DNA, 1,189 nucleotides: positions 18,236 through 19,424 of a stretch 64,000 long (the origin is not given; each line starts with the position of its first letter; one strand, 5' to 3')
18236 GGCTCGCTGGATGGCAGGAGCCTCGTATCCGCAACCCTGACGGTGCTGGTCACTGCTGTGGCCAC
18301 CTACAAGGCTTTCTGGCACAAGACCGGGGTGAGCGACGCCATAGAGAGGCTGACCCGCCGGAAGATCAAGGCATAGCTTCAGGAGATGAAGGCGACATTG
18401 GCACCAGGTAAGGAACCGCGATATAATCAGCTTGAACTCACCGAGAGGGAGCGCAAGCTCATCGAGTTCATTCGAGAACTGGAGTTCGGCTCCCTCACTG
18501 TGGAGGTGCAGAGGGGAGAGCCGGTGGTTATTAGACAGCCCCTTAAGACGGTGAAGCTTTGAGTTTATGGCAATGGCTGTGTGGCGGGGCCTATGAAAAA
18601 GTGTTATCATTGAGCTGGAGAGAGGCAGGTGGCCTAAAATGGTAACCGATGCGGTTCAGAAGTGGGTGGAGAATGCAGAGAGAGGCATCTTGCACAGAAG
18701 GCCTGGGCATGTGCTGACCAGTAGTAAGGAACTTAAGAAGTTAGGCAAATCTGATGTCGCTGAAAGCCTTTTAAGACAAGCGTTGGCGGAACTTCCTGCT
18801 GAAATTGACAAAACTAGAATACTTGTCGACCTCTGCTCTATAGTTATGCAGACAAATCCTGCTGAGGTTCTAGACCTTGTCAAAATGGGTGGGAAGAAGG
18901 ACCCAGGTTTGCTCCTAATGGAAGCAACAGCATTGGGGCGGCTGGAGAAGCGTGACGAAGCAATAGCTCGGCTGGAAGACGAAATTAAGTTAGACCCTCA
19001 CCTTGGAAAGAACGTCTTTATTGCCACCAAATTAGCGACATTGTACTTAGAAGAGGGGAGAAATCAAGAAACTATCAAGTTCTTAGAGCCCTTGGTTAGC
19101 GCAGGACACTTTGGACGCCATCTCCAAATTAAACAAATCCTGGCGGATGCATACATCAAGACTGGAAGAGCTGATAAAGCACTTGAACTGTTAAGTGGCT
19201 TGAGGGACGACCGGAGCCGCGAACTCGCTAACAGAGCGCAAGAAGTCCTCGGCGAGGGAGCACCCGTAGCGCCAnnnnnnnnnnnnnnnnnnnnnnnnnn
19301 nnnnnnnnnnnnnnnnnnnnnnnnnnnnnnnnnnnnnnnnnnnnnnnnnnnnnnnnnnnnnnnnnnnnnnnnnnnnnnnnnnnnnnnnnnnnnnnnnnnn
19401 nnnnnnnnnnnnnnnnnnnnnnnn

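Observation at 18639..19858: Phage-carried TPR + TIR-like (PF10137-type) protein with its own terminator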

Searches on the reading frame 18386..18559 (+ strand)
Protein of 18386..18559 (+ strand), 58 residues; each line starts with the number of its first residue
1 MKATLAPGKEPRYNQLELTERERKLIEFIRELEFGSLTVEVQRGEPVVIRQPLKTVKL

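Call 11: search_protein_families(library=pfam, proteins=[window:18386-18559:+], max_evalue=0.001)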
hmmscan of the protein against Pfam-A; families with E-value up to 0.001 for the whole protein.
window:18386-18559:+ (58 aa): 1 family
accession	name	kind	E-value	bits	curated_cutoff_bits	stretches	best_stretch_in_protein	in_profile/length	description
PF10055.14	DUF2292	-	2.9e-05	24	22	1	23-47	3-27/37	Uncharacterized small protein (DUF2292)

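Call 63: search_protein_families(library=padloc, proteins=[window:18386-18559:+], max_evalue=0.00001)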
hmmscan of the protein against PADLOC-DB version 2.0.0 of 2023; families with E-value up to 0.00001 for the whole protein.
window:18386-18559:+ (58 aa): 0 families

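Call 71: search_protein_families(library=phrogs, proteins=[window:18386-18559:+], max_evalue=0.001)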
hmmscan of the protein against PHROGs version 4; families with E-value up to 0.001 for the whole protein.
window:18386-18559:+ (58 aa): 0 families

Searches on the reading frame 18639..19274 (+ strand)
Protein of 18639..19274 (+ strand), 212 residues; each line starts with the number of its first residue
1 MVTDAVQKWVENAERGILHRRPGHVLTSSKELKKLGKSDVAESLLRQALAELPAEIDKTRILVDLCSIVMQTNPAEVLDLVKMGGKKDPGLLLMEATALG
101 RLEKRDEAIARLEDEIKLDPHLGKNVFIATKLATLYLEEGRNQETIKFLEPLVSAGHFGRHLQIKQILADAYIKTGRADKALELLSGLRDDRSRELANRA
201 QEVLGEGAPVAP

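Call 34: search_protein_representatives(protein=window:18639-19274:+)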
Query: 212 residues. Proteins with E-value up to 0.001 (for the whole library): 207; up to 1e-10: 16; up to 1e-30: 7. The best 150 are listed.
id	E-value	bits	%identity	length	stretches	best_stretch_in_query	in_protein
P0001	4.8e-67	241.7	100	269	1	94-212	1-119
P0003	7.2e-50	185.6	49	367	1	1-207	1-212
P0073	9.8e-50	185.2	50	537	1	1-208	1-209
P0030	1.2e-39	152.3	46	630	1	3-206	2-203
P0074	2.6e-37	144.7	43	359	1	3-208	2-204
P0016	5.9e-35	137.0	51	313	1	64-209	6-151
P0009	3.1e-32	128.1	40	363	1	5-203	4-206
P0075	1.1e-27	113.3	50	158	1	2-143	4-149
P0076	4.3e-24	101.6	35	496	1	5-205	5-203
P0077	3.6e-22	95.3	36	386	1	4-208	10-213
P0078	4.6e-22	94.9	42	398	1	10-177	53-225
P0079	7.4e-22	94.3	33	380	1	5-207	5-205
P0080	1.2e-20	90.3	34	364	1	5-208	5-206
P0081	1.6e-19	86.7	34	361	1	5-205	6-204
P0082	2.2e-17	79.6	32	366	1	5-204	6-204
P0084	3.7e-10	56.1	29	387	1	6-204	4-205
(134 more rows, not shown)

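Call 35: search_protein_families(library=pfam, proteins=[P0073, P0074, P0076, P0077, P0078, P0079, P0080, P0081, P0084], max_evalue=0.0001)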
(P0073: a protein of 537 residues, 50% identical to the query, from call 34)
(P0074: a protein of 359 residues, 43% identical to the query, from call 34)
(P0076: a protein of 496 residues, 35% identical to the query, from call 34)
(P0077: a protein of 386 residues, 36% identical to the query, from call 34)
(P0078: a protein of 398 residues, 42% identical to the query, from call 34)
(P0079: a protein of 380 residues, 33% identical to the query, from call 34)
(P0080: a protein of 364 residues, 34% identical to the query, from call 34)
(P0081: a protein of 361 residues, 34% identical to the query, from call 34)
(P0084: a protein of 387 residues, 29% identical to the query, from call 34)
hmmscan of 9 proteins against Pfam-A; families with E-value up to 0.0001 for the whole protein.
P0073 (537 aa): 2 families
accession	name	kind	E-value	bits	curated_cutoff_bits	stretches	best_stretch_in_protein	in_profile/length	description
PF10137.14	CAP12-PCTIR_TIR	-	1.5e-22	80.2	24.7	1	246-377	1-118/119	CAP12/Pycsar effector protein, TIR domain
PF13428.12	TPR_14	-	5.9e-05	23.8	23.5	0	30-55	9-34/44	Tetratricopeptide repeat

P0074 (359 aa): 3 families
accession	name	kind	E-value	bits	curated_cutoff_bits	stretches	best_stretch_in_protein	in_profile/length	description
PF10137.14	CAP12-PCTIR_TIR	-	1.2e-24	87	24.7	1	215-331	2-116/119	CAP12/Pycsar effector protein, TIR domain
PF13428.12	TPR_14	-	2.5e-07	31.2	23.5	0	162-187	5-30/44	Tetratricopeptide repeat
PF13181.12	TPR_8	-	9.6e-05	22.7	25.7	0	89-117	4-32/34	Tetratricopeptide repeat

P0076 (496 aa): 1 family
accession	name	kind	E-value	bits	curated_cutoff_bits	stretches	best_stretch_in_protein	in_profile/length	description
PF10137.14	CAP12-PCTIR_TIR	-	2.6e-25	89.2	24.7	1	224-355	1-118/119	CAP12/Pycsar effector protein, TIR domain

P0077 (386 aa): 1 family
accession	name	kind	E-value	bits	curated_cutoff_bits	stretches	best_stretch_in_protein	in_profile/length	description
PF10137.14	CAP12-PCTIR_TIR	-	9.9e-37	126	24.7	1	241-360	1-119/119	CAP12/Pycsar effector protein, TIR domain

P0078 (398 aa): 0 families

P0079 (380 aa): 2 families
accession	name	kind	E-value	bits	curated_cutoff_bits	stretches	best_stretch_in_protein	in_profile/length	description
PF13676.11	TIR_2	-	3.8e-07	31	28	1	223-317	1-92/122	TIR domain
PF13428.12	TPR_14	-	5e-07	30.2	23.5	0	26-64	5-43/44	Tetratricopeptide repeat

P0080 (364 aa): 4 families
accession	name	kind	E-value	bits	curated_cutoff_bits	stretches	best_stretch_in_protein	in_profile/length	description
PF10137.14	CAP12-PCTIR_TIR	-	2e-23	83.1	24.7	1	220-342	1-117/119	CAP12/Pycsar effector protein, TIR domain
PF13676.11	TIR_2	-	7.7e-08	33.3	28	1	221-345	1-111/122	TIR domain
PF13428.12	TPR_14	-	1.3e-07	32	23.5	0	32-65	11-44/44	Tetratricopeptide repeat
PF20308.4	TPR-S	-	1e-05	26.5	27.6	0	73-116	4-47/102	Tetratricopeptide Repeats-Sensor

P0081 (361 aa): 1 family
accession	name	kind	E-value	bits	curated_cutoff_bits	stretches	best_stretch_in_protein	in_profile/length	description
PF10137.14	CAP12-PCTIR_TIR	-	2.7e-26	92.4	24.7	1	219-339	2-117/119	CAP12/Pycsar effector protein, TIR domain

P0084 (387 aa): 2 families
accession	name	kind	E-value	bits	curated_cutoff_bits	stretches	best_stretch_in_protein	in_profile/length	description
PF13676.11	TIR_2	-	8.7e-09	36.4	28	1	231-330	1-95/122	TIR domain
PF13428.12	TPR_14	-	2e-07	31.4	23.5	0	26-63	7-44/44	Tetratricopeptide repeat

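Call 84: search_dna_similar(query=window:18639-19274:+, collection=phages, mode=protein, max_evalue=0.01, max_rows=10)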
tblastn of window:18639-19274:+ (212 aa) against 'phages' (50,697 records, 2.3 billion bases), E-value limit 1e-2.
No match.

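Call 85: search_dna_similar(query=window:18639-19274:+, collection=plasmids, mode=protein, max_evalue=0.01, max_rows=10)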
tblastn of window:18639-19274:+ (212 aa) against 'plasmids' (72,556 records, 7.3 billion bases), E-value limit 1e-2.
No match.
